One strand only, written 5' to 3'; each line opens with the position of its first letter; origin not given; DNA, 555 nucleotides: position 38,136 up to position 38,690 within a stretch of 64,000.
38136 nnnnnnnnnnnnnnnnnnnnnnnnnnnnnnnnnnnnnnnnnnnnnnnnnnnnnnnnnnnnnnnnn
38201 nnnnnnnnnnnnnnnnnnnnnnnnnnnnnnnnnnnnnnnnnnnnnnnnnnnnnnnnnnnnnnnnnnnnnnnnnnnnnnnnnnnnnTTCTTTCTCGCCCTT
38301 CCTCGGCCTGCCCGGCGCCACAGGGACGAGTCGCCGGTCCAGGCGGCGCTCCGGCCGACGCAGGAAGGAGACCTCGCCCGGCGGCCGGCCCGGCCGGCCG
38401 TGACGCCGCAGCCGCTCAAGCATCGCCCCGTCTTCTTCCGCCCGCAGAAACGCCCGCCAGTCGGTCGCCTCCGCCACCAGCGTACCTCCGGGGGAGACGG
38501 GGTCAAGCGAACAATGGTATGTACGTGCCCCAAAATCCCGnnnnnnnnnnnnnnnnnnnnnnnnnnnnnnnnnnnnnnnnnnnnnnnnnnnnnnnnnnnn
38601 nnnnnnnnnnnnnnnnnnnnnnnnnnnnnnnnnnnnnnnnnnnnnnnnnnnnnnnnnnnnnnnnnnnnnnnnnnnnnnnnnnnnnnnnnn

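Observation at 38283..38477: Remnant of a RAYT/IS200-like Y1 transposase immediately downstream of nqrF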

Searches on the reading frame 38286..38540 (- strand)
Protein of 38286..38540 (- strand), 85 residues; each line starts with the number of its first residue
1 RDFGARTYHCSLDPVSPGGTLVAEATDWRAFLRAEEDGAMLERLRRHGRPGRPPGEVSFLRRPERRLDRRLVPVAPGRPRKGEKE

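Call 6: search_protein_families(library=pfam, proteins=[window:38286-38477:-], max_evalue=10)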
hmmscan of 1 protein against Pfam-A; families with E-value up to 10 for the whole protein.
seq(64 aa): 0 families

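Call 7: search_protein_families(library=ncbifam, proteins=[window:38286-38477:-], max_evalue=10)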
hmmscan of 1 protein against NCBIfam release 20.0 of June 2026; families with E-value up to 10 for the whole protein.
seq(64 aa): 0 families

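Call 20: search_dna_similar(query=window:38286-38507:-, collection=plasmids, mode=protein, max_evalue=10, max_rows=30)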
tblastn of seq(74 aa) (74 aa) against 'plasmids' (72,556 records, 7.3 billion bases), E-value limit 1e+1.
Records with a match: 2; places in all: 2; records where one place covers at least 80% of the query: 0.
Best place of each record, by identity: <60% 2.
By first word of the organism name: Sphingomonas 1; Chondrinema 1.
By predicted mobility (MOB-suite, as given by PLSDB): conjugative 1; non-mobilizable 1.
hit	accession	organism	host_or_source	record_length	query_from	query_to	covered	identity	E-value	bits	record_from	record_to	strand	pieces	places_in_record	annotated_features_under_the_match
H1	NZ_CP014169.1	Sphingomonas panacis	Panax ginseng,bacterial cell,Panax ...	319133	2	31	41%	53.3%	7e+0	31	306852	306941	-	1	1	FecR domain-containing protein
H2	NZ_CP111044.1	Chondrinema litorale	Seaweed,red alga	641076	2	30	39%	51.7%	8e-1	34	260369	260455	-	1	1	serine hydrolase domain-containing protein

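Call 25: search_protein_representatives(protein=window:38286-38540:-)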
Query: 85 residues. Proteins with E-value up to 0.001 (for the whole library): 269; up to 1e-10: 9; up to 1e-30: 1. The best 150 are listed.
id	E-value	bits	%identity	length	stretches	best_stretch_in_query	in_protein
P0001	6.4e-33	128.6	100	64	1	23-85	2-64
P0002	4.8e-16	74.6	61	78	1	15-84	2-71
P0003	9.5e-16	73.7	62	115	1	15-80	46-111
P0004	4.8e-13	65.0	57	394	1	15-82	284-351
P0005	8.7e-13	64.2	64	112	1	15-83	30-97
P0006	1.1e-12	63.9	57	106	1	15-84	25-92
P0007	3.1e-12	62.4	49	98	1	18-80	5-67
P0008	2.9e-11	59.3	52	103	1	23-84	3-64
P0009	4.4e-11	58.7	51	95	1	5-78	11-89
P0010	2.3e-10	56.4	77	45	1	41-84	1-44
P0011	1.7e-09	53.7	52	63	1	22-81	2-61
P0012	3.7e-09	52.6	53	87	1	15-78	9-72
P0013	3.8e-09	52.5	56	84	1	27-83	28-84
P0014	5.3e-09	52.1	50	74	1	16-83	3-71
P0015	5.7e-09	52.0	65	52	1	34-84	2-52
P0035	7.2e-07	45.3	44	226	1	8-84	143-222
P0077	8.0e-06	41.9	46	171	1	19-77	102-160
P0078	8.4e-06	41.9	41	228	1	13-83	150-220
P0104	2.6e-05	40.3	57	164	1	37-83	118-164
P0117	3.6e-05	39.8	45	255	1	24-81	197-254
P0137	8.0e-05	38.7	46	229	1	27-83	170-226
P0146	1.1e-04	38.2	43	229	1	14-81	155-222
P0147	1.2e-04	38.2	42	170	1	20-78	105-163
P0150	1.2e-04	38.2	42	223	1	19-82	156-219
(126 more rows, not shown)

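Call 26: search_protein_families(library=pfam, proteins=[P0004, P0035, P0078, P0117, P0137, P0146, P0150, P0077, P0147, P0104], max_evalue=0.01)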
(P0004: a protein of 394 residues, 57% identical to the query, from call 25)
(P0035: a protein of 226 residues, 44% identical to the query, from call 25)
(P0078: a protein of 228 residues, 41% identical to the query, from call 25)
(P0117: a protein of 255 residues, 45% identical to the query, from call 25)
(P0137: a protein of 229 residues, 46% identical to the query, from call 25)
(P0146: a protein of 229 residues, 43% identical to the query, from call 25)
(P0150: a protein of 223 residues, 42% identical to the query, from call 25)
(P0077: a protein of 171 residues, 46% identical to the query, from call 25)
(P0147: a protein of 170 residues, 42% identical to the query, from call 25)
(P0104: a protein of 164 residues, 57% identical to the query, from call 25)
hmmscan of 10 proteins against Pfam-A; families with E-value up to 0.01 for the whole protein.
P0004 (394 aa): 8 families
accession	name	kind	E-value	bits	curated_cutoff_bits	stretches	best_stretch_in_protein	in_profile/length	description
PF00326.27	Peptidase_S9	-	3.5e-12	46.7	22.6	1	77-211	47-190/213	Prolyl oligopeptidase family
PF12146.15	Hydrolase_4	-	8.1e-06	25.7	27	0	160-210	186-234/239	Serine aminopeptidase, S33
PF01738.24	DLH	-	0.00019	21.5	21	1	82-209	85-187/217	Dienelactone hydrolase family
PF07859.19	Abhydrolase_3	-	0.00029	21.1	25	0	77-210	54-208/210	alpha/beta hydrolase fold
PF00756.26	Esterase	-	0.0003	21.1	22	0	11-123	13-144/251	Putative esterase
PF12740.14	PETase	-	0.0014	18.5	28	1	79-122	110-153/263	PET hydrolase-like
PF02230.22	Abhydrolase_2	-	0.0018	18.6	23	0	155-209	144-200/217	Phospholipase/Carboxylesterase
PF10503.15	Esterase_PHB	-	0.0078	15.9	23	0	77-122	80-125/219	Esterase PHB depolymerase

P0035 (226 aa): 1 family
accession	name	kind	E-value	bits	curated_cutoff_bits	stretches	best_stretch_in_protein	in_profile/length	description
PF01797.21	Y1_Tnp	-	3.5e-06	27.6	23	1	9-93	2-85/121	Transposase IS200 like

P0078 (228 aa): 1 family
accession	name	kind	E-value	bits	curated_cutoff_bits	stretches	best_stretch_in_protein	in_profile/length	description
PF01797.21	Y1_Tnp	-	1.4e-18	67.6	23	1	14-123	7-121/121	Transposase IS200 like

P0117 (255 aa): 1 family
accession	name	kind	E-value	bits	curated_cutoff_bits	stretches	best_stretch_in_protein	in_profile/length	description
PF01797.21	Y1_Tnp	-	0.0095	16.5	23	0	117-157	80-121/121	Transposase IS200 like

P0137 (229 aa): 1 family
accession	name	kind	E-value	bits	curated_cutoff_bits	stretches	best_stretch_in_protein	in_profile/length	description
PF01797.21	Y1_Tnp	-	2.9e-13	50.4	23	1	12-121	5-119/121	Transposase IS200 like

P0146 (229 aa): 1 family
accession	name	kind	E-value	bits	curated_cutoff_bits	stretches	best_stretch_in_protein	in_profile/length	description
PF01797.21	Y1_Tnp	-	3.5e-11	43.7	23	1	13-127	6-121/121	Transposase IS200 like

P0150 (223 aa): 1 family
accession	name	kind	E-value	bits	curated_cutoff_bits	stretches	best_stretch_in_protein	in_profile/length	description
PF01797.21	Y1_Tnp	-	0.00045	20.8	23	1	28-122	21-120/121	Transposase IS200 like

P0077 (171 aa): 0 families

P0147 (170 aa): 0 families

P0104 (164 aa): 0 families

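Call 35: find_homologous_proteins(query=A1, max_evalue=0.001)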
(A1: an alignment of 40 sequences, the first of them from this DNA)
Query A1 (40 sequences) (75 aa, profile of the alignment): 1145 proteins with E <= 0.001 among 7933 candidates; the best 120 are listed.
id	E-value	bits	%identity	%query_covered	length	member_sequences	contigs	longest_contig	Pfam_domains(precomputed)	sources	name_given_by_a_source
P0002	8.2e-24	101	61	95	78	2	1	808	-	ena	-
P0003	1.0e-23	100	65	84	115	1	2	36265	-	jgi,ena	-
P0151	4.0e-23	98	54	84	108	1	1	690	-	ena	-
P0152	5.1e-23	98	51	85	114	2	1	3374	-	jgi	jgi:putative transposase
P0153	6.5e-23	98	42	96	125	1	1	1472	-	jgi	jgi:putative transposase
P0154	7.1e-23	98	45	92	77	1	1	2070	-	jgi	jgi:putative transposase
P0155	7.6e-23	98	38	77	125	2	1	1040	-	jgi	jgi:putative transposase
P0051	7.8e-23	98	53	73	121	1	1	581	-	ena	-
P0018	1.2e-22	97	50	85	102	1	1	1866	-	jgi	jgi:putative transposase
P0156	1.4e-22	97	43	95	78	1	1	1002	-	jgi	-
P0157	2.8e-22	96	58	76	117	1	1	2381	-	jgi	-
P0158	6.9e-22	95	45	68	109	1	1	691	-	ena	-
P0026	7.2e-22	94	50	81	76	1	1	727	-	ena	-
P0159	7.2e-22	94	48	77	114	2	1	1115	-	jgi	jgi:putative transposase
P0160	7.4e-22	94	49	89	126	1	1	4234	-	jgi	-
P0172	3.3e-21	92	60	80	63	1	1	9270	-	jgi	jgi:hypothetical protein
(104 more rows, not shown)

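Call 38: find_related_loci(query=A2, collection=genome_contigs, flank=4000)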
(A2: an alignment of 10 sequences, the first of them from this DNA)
Query A2 (75 aa) in genome_contigs; peptide patterns used: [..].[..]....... (x = any residue, [..] = any of these).
171 stretches matched a pattern; 30 encode a relative of the query (tblastn E <= 1e-3); 29 distinct loci.
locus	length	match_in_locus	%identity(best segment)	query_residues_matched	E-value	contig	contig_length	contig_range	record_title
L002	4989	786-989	69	5-72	1e-24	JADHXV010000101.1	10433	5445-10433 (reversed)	MAG: Planctomycetota bacterium isolate BS750m-G62 BS-750m-C11989, whole genome shotgun sequence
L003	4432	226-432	77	5-73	8e-21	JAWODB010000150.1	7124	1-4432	MAG: Phycisphaerae bacterium isolate BLK5-1.bin.98 k191_2921379, whole genome shotgun sequence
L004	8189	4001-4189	59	5-67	3e-18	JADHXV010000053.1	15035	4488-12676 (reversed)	MAG: Planctomycetota bacterium isolate BS750m-G62 BS-750m-C6631, whole genome shotgun sequence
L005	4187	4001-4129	72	33-75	6e-13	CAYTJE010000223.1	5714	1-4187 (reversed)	MAG TPA_asm: uncultured Anaerolineales bacterium isolate SRP141376_co1_325 genome assembly, contig: NODE_23087_length_57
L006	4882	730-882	59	17-67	1e-12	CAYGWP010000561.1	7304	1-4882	MAG TPA_asm: uncultured Anaerolineales bacterium isolate ERP119294_co2_511 genome assembly, contig: k141_3221235, whole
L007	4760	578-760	64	14-74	3e-12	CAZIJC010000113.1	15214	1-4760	MAG TPA_asm: uncultured Anaerolineales bacterium isolate SRP068000_co4_80 genome assembly, contig: NODE_4892_length_1521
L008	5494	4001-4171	54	11-67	6e-12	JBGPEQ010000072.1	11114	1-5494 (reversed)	MAG: Dongiaceae bacterium isolate OBJ_0618_7090110_87 k141_10772314_length_11114_cov_131.1841, whole genome shotgun sequ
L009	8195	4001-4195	42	3-67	1e-11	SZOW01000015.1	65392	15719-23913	Gammaproteobacteria bacterium PRO2 ZYPT4scaffold_223, whole genome shotgun sequence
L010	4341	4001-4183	59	11-71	2e-11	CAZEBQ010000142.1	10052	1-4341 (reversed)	MAG TPA_asm: uncultured Anaerolineales bacterium isolate binchicken_co211_250 genome assembly, contig: NODE_4804_length_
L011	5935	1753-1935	46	11-71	4e-11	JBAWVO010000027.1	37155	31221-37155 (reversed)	MAG: Planctomycetota bacterium isolate ELA013 MAG013_27, whole genome shotgun sequence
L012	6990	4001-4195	51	11-75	5e-11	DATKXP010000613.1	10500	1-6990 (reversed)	MAG TPA_asm: Phycisphaerae bacterium isolate SMAG_U14195 k141_1985677, whole genome shotgun sequence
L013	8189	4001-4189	50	11-74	6e-11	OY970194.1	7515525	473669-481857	MAG: Sedimentisphaerales bacterium isolate MFD00905.bin.c.1 genome assembly, chromosome: 1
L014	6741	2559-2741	56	11-71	1e-10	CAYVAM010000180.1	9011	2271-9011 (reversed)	MAG TPA_asm: uncultured Anaerolineales bacterium isolate binchicken_co211_313 genome assembly, contig: NODE_5665_length_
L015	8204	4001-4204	43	3-70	2e-9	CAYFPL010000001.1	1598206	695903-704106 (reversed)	MAG TPA_asm: uncultured Rhodospirillaceae bacterium isolate ERP019367_co1_99 genome assembly, contig: NODE_1_length_1598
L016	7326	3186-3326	45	4-50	5e-9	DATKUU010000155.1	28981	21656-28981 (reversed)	MAG TPA_asm: Phycisphaerae bacterium isolate SMAG_U14115 k141_1187554, whole genome shotgun sequence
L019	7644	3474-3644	60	17-71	3e-8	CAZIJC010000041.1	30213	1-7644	MAG TPA_asm: uncultured Anaerolineales bacterium isolate SRP068000_co4_80 genome assembly, contig: NODE_1114_length_3021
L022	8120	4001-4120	50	11-50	2e-7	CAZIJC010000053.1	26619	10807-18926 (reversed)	MAG TPA_asm: uncultured Anaerolineales bacterium isolate SRP068000_co4_80 genome assembly, contig: NODE_1508_length_2661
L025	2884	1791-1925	42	17-61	8e-7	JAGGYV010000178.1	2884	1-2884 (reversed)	MAG: Desulfobacteraceae bacterium isolate AUK187 PB_MBMC_141_c_000000000365, whole genome shotgun sequence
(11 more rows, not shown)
